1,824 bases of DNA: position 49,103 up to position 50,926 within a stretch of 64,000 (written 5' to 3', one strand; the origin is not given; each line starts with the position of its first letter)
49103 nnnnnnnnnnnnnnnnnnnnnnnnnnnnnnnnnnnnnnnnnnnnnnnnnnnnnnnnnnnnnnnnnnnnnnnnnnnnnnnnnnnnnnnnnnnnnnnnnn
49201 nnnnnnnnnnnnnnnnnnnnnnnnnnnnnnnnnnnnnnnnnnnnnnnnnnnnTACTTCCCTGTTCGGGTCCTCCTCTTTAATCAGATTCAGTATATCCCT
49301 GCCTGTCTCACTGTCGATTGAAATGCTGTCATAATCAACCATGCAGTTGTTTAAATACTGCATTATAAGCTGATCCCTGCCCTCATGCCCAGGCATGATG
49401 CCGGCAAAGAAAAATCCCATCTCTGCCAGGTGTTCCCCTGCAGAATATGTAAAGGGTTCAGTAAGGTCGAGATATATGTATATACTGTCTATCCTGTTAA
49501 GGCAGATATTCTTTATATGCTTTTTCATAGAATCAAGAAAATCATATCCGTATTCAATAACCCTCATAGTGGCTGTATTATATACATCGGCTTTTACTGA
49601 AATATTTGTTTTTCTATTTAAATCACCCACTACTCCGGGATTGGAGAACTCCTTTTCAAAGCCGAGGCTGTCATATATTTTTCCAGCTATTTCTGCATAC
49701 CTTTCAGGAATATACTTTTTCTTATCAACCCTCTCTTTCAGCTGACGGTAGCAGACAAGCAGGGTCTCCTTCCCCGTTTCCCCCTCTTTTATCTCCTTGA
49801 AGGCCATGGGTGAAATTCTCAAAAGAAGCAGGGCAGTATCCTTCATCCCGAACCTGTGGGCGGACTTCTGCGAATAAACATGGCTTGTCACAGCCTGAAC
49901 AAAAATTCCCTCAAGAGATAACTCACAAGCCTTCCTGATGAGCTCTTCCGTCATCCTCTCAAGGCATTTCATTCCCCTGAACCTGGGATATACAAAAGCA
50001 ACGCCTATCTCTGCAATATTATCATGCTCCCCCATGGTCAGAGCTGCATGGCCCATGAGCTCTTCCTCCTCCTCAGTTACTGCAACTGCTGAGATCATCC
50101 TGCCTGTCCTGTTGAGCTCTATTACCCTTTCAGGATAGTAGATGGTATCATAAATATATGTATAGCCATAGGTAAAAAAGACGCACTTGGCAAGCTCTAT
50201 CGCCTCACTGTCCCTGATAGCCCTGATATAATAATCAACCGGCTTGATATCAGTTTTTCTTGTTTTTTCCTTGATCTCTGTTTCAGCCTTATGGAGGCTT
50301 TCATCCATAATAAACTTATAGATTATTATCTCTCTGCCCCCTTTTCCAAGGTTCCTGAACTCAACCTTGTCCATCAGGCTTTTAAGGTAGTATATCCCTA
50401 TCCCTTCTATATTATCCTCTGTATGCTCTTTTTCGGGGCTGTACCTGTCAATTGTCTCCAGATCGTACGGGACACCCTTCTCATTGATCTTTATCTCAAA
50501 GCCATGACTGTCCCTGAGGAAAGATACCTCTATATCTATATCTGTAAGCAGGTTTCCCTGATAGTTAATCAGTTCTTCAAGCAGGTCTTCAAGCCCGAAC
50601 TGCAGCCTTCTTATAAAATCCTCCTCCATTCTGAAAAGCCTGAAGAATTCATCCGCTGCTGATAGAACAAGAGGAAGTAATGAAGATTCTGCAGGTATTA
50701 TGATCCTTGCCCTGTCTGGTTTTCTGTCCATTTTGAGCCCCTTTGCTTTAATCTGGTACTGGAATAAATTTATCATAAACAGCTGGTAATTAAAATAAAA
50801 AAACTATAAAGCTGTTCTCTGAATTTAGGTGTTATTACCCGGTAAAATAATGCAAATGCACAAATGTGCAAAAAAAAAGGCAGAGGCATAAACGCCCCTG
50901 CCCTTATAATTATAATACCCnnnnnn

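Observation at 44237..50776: Luciferase-free LuxE/LuxC operon with acetyltransferase and exporter: candidate novel small-molecule pathway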

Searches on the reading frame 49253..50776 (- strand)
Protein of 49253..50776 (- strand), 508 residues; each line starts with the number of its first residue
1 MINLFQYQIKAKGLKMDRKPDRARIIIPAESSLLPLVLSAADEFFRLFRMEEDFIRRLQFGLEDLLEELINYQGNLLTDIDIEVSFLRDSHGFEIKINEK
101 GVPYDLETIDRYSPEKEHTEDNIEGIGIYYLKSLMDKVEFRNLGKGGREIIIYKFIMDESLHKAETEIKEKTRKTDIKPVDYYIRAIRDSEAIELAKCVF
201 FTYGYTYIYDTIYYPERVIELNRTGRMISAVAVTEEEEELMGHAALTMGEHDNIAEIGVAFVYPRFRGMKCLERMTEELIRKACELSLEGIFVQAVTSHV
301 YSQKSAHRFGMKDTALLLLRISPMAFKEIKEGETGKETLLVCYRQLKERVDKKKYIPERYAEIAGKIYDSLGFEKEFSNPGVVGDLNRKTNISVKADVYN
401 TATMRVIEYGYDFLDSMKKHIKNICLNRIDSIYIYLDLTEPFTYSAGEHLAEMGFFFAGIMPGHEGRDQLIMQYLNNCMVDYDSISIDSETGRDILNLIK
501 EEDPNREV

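Call 3: search_protein_families(library=pfam, proteins=[window:49253-50776:-], max_evalue=0.01)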
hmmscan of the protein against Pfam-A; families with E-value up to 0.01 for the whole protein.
window:49253-50776:- (508 aa): 2 families
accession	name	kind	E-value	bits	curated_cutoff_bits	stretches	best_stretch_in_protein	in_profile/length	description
PF13581.12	HATPase_c_2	-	7.5e-10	39.3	27.4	1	27-153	1-126/127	Histidine kinase-like ATPase domain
PF00583.31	Acetyltransf_1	-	0.0022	18.7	20.7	1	230-310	34-115/116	Acetyltransferase (GNAT) family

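Call 4: search_protein_families(library=ncbifam, proteins=[window:49253-50776:-], max_evalue=0.01)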
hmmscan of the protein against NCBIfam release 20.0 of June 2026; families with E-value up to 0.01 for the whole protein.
window:49253-50776:- (508 aa): 5 families
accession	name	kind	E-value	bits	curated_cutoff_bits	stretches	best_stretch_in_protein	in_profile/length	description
NF003144.0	PRK04069.1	equivalog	1.4e-07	31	145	1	73-171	60-158/161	anti-sigma B factor RsbW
TIGR01924.1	rsbW_low_gc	equivalog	2.4e-05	23.8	155.05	1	80-169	67-155/159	anti-sigma B factor RsbW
NF005840.0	PRK07757.1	equivalog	0.0007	19.5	154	1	228-302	41-114/153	N-acetyltransferase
NF003641.0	PRK05279.1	equivalog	0.001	18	344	1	227-302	332-408/441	amino-acid N-acetyltransferase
NF005921.0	PRK07922.1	equivalog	0.0018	18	180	1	231-303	48-120/170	amino-acid N-acetyltransferase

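Call 15: search_solved_structures(query=window:49253-50776:-, max_evalue=1)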
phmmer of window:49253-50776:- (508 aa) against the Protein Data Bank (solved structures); distinct sequences matched with E-value up to 1: 0.

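Call 16: find_homologous_proteins(query=window:49253-50776:-)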
Query window:49253-50776:- (508 aa): 32 proteins with E <= 0.001 among 8000 candidates.
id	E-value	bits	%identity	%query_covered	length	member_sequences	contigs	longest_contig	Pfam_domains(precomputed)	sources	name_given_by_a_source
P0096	0.0e+0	1136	100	100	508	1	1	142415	PF13581.13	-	-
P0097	2.5e-182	625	58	95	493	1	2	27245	PF13581.13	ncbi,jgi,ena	-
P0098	7.7e-90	320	34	96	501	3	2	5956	PF13581.13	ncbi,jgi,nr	ncbi:MAG TPA: ATP-binding protein [Prolixibacteraceae bacterium]|nr:ATP-binding protein [Prolixibact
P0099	2.6e-87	312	34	95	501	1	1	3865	PF13581.13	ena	-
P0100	2.2e-82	295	32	97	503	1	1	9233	PF13581.13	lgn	-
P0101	9.8e-80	287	34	95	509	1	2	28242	PF13581.13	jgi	-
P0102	2.5e-79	285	33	96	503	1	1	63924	PF13581.13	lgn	-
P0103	2.0e-75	273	33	95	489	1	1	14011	PF13581.13,PF13527.14,PF00583.32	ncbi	-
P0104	2.0e-75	273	31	96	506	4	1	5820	PF13581.13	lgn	-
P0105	1.6e-74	270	32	96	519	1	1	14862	PF13581.13,PF00583.32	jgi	jgi:anti-sigma regulatory factor (Ser/Thr protein kinase)/RimJ/RimL family protein N-acetyltransfera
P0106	1.2e-72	263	32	96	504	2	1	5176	PF13302.14,PF13581.13,PF00583.32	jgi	jgi:anti-sigma regulatory factor (Ser/Thr protein kinase)/GNAT superfamily N-acetyltransferase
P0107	8.0e-72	261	31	96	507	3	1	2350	PF13581.13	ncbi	-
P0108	8.8e-71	257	34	83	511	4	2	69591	PF13581.13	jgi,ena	-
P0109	4.7e-68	248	31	95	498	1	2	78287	PF13581.13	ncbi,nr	ncbi:MAG: ATP-binding protein [Acidobacteriales bacterium]|nr:ATP-binding protein [Terriglobales bac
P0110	5.1e-68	248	33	92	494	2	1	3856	PF13581.13,PF00583.32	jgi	-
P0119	2.7e-65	239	29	95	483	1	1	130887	PF13581.13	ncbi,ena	-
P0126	1.1e-30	125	25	89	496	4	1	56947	PF13581.13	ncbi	-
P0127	2.0e-22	98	23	81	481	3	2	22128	-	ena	-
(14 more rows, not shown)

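Call 33: predict_structure(alignment_id=A2)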
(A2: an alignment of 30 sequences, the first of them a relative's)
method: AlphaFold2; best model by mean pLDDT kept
length: 508 residues; sequences in the alignment: 30
mean_pLDDT: 83.0   pTM: 0.65
mean pLDDT of the five models: 83.0, 82.1, 82.1, 81.8, 79.6
residues with pLDDT >= 90: 260; 70-90: 155; 50-70: 48; < 50: 45
segments of 3 or more residues with pLDDT < 50: 1-18, 159-166, 174-176, 322-334
pLDDT, mean of each block of 10 residues (from residue 1): 27 36 88 91 88 88 90 66 88 88 67 61 75 83 81 72 48 58 96 88 70 87 95 94 92 89 87 95 96 90 91 92 42 65 95 94 97 91 82 87 93 95 91 95 95 97 93 91 92 97 84
secondary structure, 60 per line:
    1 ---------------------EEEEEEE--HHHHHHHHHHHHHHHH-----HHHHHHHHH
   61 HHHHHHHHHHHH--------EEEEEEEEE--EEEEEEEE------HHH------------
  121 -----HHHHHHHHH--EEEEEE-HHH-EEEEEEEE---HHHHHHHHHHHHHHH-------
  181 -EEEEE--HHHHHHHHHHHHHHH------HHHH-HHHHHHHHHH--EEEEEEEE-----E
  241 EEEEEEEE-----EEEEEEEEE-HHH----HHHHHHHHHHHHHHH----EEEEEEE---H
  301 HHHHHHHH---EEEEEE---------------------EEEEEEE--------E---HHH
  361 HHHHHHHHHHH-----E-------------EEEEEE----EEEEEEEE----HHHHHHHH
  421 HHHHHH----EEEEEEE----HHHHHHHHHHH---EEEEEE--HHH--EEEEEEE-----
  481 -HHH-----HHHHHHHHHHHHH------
elements in order: E22-28 H31-46 H52-72 E81-89 E92-99 H126-134 E137-142 E148-155 H159-173 E182-186 H189-203 H210-213 H215-224 E227-234 E240-248 E254-262 H271-285 E290-296 H300-308 E312-317 E339-345 H358-371 E391-396 E401-408 H413-426 E431-437 H442-452 E456-461 E469-475 H490-502

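Call 36: fold_search(model_id=the predicted structure, library=pdb)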
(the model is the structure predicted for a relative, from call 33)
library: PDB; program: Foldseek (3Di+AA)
matches with E <= 10: 1200; with E <= 0.001: 530
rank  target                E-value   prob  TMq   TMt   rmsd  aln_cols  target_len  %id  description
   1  8osp_A                5.4e-08  1.00  0.27  0.72   4.5       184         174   14  GCN5-related N-Acetyltransferase from Lactobacillus curiae (released 2023-07-05)
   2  8gxj_C                8.8e-08  1.00  0.26  0.63   6.1       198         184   14  Pseudomonas aeruginosa N-acetyltransferase domain-containing protein PA3270 (released 2022-10-12)
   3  8gxj_B                1.2e-07  1.00  0.26  0.65   3.9       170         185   15  Pseudomonas aeruginosa N-acetyltransferase domain-containing protein PA3270 (released 2022-10-12)
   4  4j3g_A                1.6e-07  1.00  0.28  0.80   3.5       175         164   15  Crystal structure of Ribosomal-protein-alanine N-acetyltransferase from Brucella melitensis (released 2013-03-13)
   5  1ghe_B                1.7e-07  1.00  0.28  0.76   3.2       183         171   12  CRYSTAL STRUCTURE OF TABTOXIN RESISTANCE PROTEIN COMPLEXED WITH AN ACYL COENZYME A (released 2003-01-14)
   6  3igr_A                1.7e-07  1.00  0.28  0.71   4.4       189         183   13  The Crystal Structure of Ribosomal-protein-S5-alanine Acetyltransferase from Vibrio fischeri to 2.0A (released 2009-09-01)
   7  4jwp_A                1.8e-07  1.00  0.27  0.76   3.8       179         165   18  Crystal structure of Ribosomal-protein-alanine N-acetyltransferase from Brucella melitensis in complex with Acetyl CoA (released 2013-05-01)
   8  4j3g_D                2.2e-07  1.00  0.27  0.79   3.6       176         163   18  Crystal structure of Ribosomal-protein-alanine N-acetyltransferase from Brucella melitensis (released 2013-03-13)
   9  3d8p_B                2.2e-07  1.00  0.25  0.72   5.8       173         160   15  Crystal structure of acetyltransferase of GNAT family (NP_373092.1) from STAPHYLOCOCCUS AUREUS MU50 at 2.20 A resoluti (released 2008-10-28)
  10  2jlm_A                2.6e-07  1.00  0.28  0.74   3.6       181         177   16  Structure of a Putative Acetyltransferase (ACIAD1637) from Acinetobacter baylyi ADP1 (released 2009-01-20)
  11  3dr8_A                2.6e-07  1.00  0.28  0.76   3.6       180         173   17  Structure of yncA, a putative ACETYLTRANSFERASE from Salmonella typhimurium with its cofactor Acetyl-CoA (released 2008-08-12)
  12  3dr6_B                2.9e-07  1.00  0.28  0.77   3.7       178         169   16  Structure of yncA, a putative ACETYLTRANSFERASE from Salmonella typhimurium (released 2008-09-09)
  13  3dr8_B                2.9e-07  1.00  0.27  0.74   3.7       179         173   14  Structure of yncA, a putative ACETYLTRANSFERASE from Salmonella typhimurium with its cofactor Acetyl-CoA (released 2008-08-12)
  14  3dr6_A                3.1e-07  1.00  0.27  0.75   3.7       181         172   17  Structure of yncA, a putative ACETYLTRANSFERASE from Salmonella typhimurium (released 2008-09-09)
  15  4mbu_A                3.4e-07  1.00  0.26  0.75   4.2       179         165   17  Crystal structure of N-acetyltransferase from Staphylococcus aureus Mu50 (released 2014-09-03)
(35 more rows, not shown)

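Call 40: find_encoding_contigs(protein=P0126, flank=8000, max_places=1)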
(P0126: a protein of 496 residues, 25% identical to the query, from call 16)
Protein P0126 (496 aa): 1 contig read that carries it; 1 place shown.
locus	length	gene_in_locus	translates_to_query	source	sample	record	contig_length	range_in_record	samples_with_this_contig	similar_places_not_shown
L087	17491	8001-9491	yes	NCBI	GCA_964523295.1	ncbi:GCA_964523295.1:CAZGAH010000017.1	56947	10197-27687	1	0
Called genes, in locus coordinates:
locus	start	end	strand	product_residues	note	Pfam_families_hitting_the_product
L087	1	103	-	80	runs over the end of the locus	-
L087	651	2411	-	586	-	PF02730:AFOR_N, PF01314:AFOR_C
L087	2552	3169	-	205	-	PF01928:CYTH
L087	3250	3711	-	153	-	PF01339:CheB_methylest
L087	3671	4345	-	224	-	PF00072:Response_reg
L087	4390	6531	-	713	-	PF01627:Hpt, PF02895:H-kinase_dim, PF02518:HATPase_c, PF01584:CheW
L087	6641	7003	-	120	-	PF00072:Response_reg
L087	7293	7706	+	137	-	-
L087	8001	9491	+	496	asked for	PF13581:HATPase_c_2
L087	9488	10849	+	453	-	PF01554:MatE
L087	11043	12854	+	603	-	PF00015:MCPsignal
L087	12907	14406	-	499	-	PF02446:Glyco_hydro_77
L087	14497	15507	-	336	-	PF01384:PHO4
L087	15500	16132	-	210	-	PF01865:PhoU_div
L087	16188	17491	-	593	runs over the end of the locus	PF00672:HAMP, PF00989:PAS (weak), PF08448:PAS_4, PF13188:PAS_8 (weak), PF13426:PAS_9 (weak), PF00512:HisKA, PF02518:HATPase_c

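Call 41: find_encoding_contigs(protein=P0127, flank=8000, max_places=1)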
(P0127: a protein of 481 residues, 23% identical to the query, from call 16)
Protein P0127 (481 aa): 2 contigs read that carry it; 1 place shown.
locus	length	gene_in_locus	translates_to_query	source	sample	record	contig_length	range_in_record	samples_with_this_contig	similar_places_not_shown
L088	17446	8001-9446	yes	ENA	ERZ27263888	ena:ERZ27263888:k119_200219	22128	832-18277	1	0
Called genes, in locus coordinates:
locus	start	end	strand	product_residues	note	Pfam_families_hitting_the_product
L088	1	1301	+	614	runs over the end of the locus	-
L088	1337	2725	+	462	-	PF18990:DUF5723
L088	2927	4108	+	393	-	PF19700:DUF6198, PF13189:Cytidylate_kin2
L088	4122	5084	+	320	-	PF14397:ATPgrasp_ST (weak), PF02655:ATP-grasp_3, PF02955:GSH-S_ATP, PF08443:RimK, PF02222:ATP-grasp (weak), PF07478:Dala_Dala_lig_C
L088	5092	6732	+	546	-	PF03321:GH3, PF23571:GH3_M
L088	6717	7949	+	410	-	PF06609:TRI12 (weak), PF07690:MFS_1, PF00083:Sugar_tr (weak), PF07690:MFS_1 (weak)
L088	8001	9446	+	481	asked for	-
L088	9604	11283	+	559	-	PF13229:Beta_helix (faint)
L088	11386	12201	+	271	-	PF01183:Glyco_hydro_25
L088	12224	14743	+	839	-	PF00686:CBM_20, PF02446:Glyco_hydro_77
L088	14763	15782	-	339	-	PF02618:YceG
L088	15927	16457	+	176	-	PF16702:DUF5063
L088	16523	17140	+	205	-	PF01612:DNA_pol_A_exo1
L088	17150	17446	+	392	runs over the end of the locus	PF17785:PUA_3, PF10672:Methyltrans_SAM, PF02475:TRM5-TYW2_MTfase (weak), PF05175:MTS (weak), PF03602:Cons_hypoth95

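Call 42: find_encoding_contigs(protein=P0119, flank=8000, max_places=1)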
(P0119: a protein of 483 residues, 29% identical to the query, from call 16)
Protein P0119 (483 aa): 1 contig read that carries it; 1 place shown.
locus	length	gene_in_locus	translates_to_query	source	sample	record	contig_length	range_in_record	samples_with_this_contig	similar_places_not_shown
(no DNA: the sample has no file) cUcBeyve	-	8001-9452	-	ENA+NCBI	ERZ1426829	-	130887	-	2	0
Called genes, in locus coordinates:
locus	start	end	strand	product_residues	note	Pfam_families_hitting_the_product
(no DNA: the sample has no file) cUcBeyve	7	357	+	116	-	-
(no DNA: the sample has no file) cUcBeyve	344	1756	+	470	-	PF00460:Flg_bb_rod, PF22638:FlgK_D1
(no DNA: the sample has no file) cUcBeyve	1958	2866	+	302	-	PF00669:Flagellin_N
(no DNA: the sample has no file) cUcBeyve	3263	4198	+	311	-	PF13519:VWA_2 (weak)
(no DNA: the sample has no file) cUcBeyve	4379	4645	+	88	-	PF00312:Ribosomal_S15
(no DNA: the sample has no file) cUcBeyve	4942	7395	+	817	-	PF01138:RNase_PH, PF03725:RNase_PH_C, PF01138:RNase_PH, PF03725:RNase_PH_C (weak), PF00013:KH_1, PF00575:S1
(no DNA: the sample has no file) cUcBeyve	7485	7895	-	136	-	PF22636:FlK, PF03061:4HBT (weak)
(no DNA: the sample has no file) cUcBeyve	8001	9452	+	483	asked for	PF13581:HATPase_c_2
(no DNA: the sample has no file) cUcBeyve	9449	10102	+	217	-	PF01551:Peptidase_M23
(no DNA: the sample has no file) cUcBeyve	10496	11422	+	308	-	PF00753:Lactamase_B, PF23023:Anti-Pycsar_Apyc1 (weak), PF19583:ODP (weak), PF12706:Lactamase_B_2 (weak)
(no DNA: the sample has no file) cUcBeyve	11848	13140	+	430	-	PF07690:MFS_1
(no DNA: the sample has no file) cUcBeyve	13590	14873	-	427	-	PF02321:OEP (weak)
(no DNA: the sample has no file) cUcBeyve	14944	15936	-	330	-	PF13428:TPR_14 (faint), PF14559:TPR_19 (faint), PF07719:TPR_2 (faint), PF00515:TPR_1 (faint), PF13181:TPR_8 (faint), PF13414:TPR_11 (faint), PF13431:TPR_17 (faint)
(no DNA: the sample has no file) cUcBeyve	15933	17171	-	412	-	PF25989:YknX_C (weak)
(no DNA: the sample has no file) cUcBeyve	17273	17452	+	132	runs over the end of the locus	PF14489:QueF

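Call 91: find_encoding_contigs(protein=P0109, flank=7000, max_places=1)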
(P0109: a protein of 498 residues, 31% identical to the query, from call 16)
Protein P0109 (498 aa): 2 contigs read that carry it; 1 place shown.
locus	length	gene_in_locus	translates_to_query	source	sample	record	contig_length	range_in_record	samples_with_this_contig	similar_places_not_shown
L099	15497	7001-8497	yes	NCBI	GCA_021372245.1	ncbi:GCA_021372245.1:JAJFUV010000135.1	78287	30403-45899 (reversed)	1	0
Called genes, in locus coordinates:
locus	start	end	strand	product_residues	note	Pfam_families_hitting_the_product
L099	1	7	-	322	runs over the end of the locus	PF20030:bpMoxR, PF00004:AAA (weak), PF07726:AAA_3, PF07728:AAA_5, PF17863:AAA_lid_2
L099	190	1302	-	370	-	PF00465:Fe-ADH, PF13685:Fe-ADH_2, PF00731:AIRC (faint)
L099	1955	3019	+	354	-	PF08240:ADH_N, PF00107:ADH_zinc_N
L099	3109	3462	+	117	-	PF07883:Cupin_2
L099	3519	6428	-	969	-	PF05719:GPP34, PF00384:Molybdopterin, PF01568:Molydop_binding (weak)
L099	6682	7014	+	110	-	PF01740:STAS, PF13466:STAS_2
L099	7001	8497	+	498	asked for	PF13581:HATPase_c_2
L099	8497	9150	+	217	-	PF01551:Peptidase_M23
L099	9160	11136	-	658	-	PF04392:ABC_sub_bind, PF13407:Peripla_BP_4 (weak)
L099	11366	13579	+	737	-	PF17201:Cache_3-Cache_2, PF17202:sCache_3_3, PF08269:dCache_2, PF17200:sCache_2, PF00015:MCPsignal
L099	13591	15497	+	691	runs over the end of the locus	PF00015:MCPsignal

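Call 92: find_encoding_contigs(protein=P0102, flank=7000, max_places=1)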
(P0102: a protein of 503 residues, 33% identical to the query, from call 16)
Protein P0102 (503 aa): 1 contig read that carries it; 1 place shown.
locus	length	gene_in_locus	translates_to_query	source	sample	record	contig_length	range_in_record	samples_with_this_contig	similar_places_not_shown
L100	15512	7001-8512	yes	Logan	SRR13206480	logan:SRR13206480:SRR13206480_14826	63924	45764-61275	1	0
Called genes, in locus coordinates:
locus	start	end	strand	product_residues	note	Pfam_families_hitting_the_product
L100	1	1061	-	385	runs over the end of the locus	PF04909:Amidohydro_2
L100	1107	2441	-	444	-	PF16952:Gln-synt_N_2, PF00120:Gln-synt_C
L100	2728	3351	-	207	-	PF01914:MarC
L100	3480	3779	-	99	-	PF03992:ABM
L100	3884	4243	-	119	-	PF11964:SpoIIAA-like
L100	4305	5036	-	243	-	-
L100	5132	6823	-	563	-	PF07969:Amidohydro_3, PF01979:Amidohydro_1 (weak)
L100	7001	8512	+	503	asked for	PF13581:HATPase_c_2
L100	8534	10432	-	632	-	PF13424:TPR_12, PF12895:ANAPC3 (weak), PF13414:TPR_11, PF13432:TPR_16, PF14559:TPR_19, PF00515:TPR_1 (weak), PF07719:TPR_2 (weak), PF12706:Lactamase_B_2, +10 more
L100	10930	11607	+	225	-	-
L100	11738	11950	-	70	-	-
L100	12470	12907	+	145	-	PF00072:Response_reg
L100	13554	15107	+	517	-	PF00496:SBP_bac_5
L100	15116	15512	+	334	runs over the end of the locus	PF19300:BPD_transp_1_N, PF00528:BPD_transp_1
